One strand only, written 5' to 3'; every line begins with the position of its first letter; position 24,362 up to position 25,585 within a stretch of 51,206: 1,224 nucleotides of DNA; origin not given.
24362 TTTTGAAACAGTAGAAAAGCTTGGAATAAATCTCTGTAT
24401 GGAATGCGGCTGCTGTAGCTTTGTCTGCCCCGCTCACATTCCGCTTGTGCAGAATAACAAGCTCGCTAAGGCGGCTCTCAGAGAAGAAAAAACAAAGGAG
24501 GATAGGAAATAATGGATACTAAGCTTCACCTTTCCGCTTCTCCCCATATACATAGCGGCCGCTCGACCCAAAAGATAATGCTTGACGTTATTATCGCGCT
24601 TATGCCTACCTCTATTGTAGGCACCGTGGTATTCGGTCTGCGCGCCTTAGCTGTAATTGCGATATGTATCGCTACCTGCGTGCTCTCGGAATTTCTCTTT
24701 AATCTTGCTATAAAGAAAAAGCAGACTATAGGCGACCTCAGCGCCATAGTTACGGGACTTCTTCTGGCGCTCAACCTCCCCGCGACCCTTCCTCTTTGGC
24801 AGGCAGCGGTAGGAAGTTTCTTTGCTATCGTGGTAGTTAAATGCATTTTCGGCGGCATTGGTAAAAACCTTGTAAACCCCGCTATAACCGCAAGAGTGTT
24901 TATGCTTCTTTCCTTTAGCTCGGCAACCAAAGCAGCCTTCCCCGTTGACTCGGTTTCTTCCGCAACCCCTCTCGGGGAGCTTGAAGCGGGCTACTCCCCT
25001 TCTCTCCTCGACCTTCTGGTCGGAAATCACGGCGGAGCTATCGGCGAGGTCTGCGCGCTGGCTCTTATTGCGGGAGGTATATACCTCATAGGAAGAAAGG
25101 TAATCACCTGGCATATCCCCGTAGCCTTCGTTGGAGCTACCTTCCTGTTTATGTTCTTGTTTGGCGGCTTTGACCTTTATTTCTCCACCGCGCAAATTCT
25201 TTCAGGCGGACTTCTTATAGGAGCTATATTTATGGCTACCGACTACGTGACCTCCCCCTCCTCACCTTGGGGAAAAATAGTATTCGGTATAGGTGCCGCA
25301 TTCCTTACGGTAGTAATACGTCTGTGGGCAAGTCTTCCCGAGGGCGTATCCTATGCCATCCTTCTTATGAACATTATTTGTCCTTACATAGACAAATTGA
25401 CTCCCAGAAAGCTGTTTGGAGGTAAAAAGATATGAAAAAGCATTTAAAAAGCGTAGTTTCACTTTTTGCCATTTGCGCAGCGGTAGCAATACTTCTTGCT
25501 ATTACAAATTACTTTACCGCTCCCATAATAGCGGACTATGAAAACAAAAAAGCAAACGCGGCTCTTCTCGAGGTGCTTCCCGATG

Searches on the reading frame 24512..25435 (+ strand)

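Call 54: search_protein_families(library=pfam, proteins=[window:24512-25435:+], max_evalue=0.00001)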
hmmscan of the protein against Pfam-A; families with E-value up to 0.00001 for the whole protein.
window:24512-25435:+ (307 aa): 1 family
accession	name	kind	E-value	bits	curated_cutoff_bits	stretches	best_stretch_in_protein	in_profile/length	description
PF03116.20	NQR2_RnfD_RnfE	-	6.3e-110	367.6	27.7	1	7-303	2-296/296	NQR2, RnfD, RnfE family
